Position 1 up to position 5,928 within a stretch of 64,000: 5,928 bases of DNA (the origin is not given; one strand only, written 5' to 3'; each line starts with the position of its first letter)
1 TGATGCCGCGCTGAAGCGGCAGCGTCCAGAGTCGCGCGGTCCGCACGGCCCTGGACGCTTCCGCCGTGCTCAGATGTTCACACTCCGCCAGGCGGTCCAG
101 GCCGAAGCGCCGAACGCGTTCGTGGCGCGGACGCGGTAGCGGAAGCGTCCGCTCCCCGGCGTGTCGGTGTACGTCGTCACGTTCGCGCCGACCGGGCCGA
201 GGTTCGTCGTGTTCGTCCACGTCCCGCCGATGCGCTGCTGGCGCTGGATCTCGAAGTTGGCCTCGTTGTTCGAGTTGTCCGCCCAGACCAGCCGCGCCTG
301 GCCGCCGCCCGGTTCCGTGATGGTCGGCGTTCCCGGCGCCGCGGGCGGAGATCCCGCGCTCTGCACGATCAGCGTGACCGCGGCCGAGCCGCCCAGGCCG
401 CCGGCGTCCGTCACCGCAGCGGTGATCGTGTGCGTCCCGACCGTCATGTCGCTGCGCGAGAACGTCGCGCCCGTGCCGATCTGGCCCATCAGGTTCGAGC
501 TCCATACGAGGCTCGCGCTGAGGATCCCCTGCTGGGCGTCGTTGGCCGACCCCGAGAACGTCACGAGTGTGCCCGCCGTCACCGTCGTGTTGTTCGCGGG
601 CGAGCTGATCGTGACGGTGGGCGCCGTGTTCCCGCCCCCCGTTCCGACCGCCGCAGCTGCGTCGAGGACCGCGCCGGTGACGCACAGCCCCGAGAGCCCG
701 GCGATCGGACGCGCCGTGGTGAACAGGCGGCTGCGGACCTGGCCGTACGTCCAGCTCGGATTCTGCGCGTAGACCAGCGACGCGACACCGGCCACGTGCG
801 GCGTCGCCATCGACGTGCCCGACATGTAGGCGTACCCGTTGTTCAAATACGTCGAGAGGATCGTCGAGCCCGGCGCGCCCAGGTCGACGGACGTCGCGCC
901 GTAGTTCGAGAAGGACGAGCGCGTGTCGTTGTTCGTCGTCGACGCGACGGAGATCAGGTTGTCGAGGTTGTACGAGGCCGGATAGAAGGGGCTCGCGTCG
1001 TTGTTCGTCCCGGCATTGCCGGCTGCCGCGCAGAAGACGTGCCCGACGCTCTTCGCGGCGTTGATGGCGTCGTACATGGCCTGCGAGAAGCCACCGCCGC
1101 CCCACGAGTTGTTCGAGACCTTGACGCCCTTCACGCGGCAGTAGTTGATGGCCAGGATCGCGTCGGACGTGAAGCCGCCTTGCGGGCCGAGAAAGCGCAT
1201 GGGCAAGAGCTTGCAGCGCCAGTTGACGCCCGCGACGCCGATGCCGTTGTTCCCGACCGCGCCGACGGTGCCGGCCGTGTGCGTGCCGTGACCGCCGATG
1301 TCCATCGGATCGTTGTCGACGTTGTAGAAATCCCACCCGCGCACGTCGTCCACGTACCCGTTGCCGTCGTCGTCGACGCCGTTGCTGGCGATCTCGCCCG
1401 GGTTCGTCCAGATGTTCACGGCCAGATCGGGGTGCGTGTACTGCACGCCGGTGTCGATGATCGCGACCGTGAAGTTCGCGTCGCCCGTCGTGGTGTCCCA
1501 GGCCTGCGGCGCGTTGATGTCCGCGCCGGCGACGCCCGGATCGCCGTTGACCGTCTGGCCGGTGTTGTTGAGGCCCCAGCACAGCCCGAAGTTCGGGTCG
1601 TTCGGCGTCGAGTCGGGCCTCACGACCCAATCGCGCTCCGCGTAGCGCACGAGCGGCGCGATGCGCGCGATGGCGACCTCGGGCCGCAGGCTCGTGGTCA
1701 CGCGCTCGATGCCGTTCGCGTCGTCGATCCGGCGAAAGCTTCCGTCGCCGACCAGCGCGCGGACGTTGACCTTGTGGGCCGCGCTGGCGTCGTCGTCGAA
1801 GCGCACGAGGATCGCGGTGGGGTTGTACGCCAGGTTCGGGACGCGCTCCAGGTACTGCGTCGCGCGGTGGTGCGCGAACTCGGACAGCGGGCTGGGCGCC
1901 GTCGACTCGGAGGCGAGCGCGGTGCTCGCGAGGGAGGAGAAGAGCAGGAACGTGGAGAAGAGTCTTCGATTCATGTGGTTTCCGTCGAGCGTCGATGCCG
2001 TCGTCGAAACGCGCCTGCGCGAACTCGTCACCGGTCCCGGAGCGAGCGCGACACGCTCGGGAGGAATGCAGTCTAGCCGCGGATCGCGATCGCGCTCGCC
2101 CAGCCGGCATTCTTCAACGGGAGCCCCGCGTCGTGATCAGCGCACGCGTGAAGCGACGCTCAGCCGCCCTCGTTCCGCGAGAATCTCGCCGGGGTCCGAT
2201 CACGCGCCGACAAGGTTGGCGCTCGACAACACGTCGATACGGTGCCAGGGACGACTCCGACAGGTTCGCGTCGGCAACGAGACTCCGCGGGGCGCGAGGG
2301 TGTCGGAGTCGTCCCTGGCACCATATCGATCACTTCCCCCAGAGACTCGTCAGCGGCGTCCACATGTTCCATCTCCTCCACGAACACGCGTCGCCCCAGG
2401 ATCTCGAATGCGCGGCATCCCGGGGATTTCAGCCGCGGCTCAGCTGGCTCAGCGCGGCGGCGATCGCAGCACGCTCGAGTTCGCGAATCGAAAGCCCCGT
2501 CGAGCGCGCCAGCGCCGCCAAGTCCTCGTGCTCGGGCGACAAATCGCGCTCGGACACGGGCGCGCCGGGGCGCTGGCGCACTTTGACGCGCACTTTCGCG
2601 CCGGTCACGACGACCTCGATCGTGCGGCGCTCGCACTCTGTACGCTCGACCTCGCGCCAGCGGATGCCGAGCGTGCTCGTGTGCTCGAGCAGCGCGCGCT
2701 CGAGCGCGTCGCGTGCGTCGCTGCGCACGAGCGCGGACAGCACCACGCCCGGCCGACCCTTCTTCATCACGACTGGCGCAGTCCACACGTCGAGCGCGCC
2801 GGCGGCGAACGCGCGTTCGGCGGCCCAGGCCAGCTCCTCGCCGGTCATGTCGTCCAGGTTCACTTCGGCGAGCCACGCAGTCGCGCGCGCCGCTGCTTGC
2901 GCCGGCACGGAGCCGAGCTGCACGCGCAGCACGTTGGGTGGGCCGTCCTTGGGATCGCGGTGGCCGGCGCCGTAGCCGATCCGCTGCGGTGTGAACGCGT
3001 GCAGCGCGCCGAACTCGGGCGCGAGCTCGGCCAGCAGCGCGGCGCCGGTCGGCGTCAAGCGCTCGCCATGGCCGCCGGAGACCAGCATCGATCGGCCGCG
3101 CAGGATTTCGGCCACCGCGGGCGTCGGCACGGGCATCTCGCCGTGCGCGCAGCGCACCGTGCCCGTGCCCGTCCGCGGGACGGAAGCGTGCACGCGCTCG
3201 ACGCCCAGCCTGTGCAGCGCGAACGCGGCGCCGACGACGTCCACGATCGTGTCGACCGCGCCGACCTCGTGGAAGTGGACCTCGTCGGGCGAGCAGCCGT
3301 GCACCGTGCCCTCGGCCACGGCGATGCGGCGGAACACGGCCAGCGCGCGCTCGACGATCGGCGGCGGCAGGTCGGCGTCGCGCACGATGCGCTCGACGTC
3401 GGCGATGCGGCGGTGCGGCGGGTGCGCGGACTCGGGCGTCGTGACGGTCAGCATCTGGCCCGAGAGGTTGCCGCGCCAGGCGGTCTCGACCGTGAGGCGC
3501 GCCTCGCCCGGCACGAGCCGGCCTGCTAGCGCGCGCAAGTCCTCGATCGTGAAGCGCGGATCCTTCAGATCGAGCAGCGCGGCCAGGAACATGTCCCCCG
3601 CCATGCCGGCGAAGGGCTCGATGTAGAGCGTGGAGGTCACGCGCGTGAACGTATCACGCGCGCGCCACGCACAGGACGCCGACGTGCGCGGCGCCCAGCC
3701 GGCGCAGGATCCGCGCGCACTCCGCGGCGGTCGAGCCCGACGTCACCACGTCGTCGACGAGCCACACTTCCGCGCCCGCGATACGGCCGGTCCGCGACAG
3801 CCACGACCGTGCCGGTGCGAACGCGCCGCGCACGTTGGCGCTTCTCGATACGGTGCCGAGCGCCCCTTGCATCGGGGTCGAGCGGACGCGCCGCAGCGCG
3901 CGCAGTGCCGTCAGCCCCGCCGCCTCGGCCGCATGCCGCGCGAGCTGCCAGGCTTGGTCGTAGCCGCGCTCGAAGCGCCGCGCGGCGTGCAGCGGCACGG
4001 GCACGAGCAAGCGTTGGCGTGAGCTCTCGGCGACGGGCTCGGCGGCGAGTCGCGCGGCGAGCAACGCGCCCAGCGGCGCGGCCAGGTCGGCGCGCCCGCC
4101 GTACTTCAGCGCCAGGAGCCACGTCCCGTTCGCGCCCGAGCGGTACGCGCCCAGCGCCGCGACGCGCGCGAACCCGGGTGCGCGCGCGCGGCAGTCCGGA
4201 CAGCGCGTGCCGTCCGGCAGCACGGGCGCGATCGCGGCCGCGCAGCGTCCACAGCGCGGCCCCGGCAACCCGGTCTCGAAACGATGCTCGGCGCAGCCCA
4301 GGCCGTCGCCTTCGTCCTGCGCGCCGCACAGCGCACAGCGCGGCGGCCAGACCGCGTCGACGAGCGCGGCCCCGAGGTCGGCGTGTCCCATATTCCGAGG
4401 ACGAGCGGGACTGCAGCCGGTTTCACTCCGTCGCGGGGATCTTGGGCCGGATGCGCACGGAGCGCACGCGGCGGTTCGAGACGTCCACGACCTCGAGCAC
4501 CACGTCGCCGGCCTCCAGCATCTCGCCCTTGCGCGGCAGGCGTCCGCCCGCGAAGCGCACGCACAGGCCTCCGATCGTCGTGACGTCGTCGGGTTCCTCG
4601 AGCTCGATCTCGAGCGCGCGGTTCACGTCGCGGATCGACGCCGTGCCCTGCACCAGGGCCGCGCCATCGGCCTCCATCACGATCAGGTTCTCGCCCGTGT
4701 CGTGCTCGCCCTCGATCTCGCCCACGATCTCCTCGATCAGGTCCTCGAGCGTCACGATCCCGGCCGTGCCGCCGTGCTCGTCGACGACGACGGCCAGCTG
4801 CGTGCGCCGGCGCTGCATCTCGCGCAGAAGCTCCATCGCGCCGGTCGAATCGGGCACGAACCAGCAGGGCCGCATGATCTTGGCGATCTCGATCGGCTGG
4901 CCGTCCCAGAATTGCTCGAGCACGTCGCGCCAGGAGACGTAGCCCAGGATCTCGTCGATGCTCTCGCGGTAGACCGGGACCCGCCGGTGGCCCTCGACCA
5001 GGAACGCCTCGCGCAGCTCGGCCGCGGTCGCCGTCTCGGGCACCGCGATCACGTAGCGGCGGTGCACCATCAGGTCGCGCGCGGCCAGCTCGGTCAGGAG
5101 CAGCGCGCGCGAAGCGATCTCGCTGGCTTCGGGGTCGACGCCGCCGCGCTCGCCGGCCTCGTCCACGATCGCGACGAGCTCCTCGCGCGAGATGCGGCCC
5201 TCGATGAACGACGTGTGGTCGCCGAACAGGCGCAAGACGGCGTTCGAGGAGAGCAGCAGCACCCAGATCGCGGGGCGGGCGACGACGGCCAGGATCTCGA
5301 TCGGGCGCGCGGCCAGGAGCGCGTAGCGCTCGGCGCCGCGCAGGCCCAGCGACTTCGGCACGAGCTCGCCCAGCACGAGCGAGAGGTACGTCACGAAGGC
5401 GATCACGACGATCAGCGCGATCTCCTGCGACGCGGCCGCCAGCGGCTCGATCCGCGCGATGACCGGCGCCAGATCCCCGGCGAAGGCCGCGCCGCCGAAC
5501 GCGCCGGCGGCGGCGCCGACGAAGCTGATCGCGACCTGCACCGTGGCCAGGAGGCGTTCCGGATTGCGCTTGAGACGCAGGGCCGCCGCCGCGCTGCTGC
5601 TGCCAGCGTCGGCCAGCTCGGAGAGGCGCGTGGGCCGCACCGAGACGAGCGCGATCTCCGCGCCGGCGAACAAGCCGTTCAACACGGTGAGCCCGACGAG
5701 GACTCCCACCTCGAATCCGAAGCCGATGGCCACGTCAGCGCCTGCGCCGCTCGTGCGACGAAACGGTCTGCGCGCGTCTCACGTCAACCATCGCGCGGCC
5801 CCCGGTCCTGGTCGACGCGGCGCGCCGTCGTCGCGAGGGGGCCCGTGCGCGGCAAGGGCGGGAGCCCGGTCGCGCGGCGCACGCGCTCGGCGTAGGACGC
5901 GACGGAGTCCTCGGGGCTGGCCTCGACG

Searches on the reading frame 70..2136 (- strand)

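Call 29: search_protein_families(library=pfam, proteins=[window:70-2136:-], max_evalue=0.001)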
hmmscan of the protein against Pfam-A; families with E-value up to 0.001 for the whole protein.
window:70-2136:- (688 aa): 2 families
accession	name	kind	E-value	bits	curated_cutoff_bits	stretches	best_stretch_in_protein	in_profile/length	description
PF00082.27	Peptidase_S8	-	6.4e-59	200.1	21.8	1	221-477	3-277/288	Subtilase family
PF17957.7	Big_7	-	5.5e-08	33.8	24.1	1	506-573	1-70/70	Bacterial Ig domain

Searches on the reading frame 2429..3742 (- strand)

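Call 29: search_protein_families(library=pfam, proteins=[window:2429-3742:-], max_evalue=0.001)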
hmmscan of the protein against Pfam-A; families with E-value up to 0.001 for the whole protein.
window:2429-3742:- (437 aa): 1 family
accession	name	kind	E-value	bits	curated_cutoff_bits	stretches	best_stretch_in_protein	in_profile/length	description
PF01969.22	Ni_insertion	-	2.3e-122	409.2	22.1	1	39-422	1-374/375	Nickel insertion protein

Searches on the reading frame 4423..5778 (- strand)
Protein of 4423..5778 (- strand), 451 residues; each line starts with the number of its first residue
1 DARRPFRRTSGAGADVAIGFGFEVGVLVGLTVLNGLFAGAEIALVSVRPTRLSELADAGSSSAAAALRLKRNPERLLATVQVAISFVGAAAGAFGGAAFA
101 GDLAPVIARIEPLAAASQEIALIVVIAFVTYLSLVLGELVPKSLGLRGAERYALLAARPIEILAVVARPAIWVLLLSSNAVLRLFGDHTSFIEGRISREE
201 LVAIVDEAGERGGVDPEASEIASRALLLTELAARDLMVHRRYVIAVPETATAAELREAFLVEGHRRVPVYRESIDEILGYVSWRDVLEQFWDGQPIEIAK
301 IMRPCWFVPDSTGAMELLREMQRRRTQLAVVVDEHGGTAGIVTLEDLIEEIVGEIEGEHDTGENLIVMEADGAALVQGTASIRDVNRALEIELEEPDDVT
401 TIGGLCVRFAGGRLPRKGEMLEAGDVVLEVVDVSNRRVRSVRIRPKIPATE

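Call 29: search_protein_families(library=pfam, proteins=[window:4423-5778:-], max_evalue=0.001)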
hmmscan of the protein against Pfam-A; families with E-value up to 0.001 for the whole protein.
window:4423-5778:- (451 aa): 3 families
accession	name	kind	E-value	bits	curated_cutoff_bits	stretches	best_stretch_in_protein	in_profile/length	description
PF01595.25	CNNM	-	1.8e-46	158.5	28.4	1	27-217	3-180/181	Cyclin M transmembrane N-terminal domain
PF00571.33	CBS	-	5.4e-18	65.5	24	2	301-352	4-56/57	CBS domain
PF03471.22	CorC_HlyC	-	2.1e-16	60.1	27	1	369-445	3-79/81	Transporter associated domain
